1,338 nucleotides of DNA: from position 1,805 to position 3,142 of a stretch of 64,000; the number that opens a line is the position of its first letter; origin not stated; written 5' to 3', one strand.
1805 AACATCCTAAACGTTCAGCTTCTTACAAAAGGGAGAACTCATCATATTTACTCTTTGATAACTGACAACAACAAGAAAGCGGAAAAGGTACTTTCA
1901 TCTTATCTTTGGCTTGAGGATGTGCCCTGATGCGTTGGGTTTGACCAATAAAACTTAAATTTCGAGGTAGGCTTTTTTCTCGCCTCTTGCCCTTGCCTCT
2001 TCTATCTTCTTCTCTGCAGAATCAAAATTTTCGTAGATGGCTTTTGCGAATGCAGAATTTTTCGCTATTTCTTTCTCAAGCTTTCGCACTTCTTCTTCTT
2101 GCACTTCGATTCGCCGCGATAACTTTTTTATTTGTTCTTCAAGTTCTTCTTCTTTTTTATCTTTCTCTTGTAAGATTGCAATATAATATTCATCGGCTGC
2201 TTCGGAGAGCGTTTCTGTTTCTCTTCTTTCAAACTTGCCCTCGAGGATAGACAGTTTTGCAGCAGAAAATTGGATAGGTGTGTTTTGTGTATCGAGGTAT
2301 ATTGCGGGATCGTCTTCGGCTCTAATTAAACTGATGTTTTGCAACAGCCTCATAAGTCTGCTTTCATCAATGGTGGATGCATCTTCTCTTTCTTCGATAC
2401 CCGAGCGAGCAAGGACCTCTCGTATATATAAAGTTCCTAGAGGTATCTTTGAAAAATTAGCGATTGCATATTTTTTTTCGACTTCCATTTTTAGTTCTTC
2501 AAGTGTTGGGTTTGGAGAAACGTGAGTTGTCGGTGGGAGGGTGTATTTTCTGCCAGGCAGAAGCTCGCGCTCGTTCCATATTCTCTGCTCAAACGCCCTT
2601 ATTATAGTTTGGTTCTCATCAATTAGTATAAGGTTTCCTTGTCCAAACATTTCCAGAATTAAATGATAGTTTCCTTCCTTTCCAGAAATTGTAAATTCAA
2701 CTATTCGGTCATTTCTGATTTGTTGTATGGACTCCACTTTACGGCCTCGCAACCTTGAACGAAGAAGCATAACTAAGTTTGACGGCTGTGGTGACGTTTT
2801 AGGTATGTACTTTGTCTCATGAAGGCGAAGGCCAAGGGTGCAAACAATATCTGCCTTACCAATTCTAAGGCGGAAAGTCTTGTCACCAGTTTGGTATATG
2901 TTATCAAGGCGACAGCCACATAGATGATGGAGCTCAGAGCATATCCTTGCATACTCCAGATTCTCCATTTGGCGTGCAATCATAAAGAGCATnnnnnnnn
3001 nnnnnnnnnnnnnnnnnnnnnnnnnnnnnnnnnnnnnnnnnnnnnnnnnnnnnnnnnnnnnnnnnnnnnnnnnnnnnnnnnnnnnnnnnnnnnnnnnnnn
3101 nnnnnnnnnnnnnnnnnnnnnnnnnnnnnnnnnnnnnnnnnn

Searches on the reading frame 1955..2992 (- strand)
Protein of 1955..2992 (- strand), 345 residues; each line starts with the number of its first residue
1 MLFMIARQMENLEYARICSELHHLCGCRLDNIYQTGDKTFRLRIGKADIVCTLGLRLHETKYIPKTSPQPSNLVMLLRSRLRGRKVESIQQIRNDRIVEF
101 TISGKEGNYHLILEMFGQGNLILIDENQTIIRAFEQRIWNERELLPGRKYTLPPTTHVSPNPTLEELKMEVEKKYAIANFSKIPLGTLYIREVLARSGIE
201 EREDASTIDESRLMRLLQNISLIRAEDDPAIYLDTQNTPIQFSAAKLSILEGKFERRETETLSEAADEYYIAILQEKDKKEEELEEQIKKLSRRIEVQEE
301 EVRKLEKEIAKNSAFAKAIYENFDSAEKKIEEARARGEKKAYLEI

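Call 31: find_encoding_contigs(protein=window:1955-2992:-, flank=10000, max_places=10)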
Protein window:1955-2992:- (345 aa): 4 contigs read that carry it; 3 places shown.
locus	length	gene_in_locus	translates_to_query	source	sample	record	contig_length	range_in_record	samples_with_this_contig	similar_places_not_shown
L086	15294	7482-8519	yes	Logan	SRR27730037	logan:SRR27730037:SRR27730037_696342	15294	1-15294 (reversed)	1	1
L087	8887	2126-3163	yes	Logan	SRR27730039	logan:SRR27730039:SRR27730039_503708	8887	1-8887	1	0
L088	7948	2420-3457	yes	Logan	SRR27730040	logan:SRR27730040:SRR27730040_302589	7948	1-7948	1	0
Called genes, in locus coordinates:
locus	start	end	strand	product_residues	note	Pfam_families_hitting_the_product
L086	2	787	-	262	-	?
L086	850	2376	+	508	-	PF00587:tRNA-synt_2b, PF03129:HGTP_anticodon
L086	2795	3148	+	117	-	-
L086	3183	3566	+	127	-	PF27404:MJ1491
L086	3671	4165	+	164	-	PF01248:Ribosomal_L7Ae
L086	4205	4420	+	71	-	PF01200:Ribosomal_S28e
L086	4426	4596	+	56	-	PF01246:Ribosomal_L24e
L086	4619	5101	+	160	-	PF00334:NDK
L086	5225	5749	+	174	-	PF22769:DCD, PF00692:dUTPase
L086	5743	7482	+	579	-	PF00009:GTP_EFTU, PF01926:MMR_HSR1 (weak), PF03144:GTP_EFTU_D2 (weak), PF11987:IF-2, PF14578:GTP_EFTU_D4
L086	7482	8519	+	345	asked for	PF05833:NFACT_N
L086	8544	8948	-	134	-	PF01842:ACT (weak), PF13291:ACT_4 (faint), PF19571:ACT_8, PF22629:ACT_AHAS_ss (faint)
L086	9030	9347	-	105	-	PF04242:DUF424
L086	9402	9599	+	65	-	-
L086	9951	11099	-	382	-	PF13620:CarboxypepD_reg (faint), PF13715:CarbopepD_reg_2 (faint), PF17210:SdrD_B (faint)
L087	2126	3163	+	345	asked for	PF05833:NFACT_N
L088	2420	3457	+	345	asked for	PF05833:NFACT_N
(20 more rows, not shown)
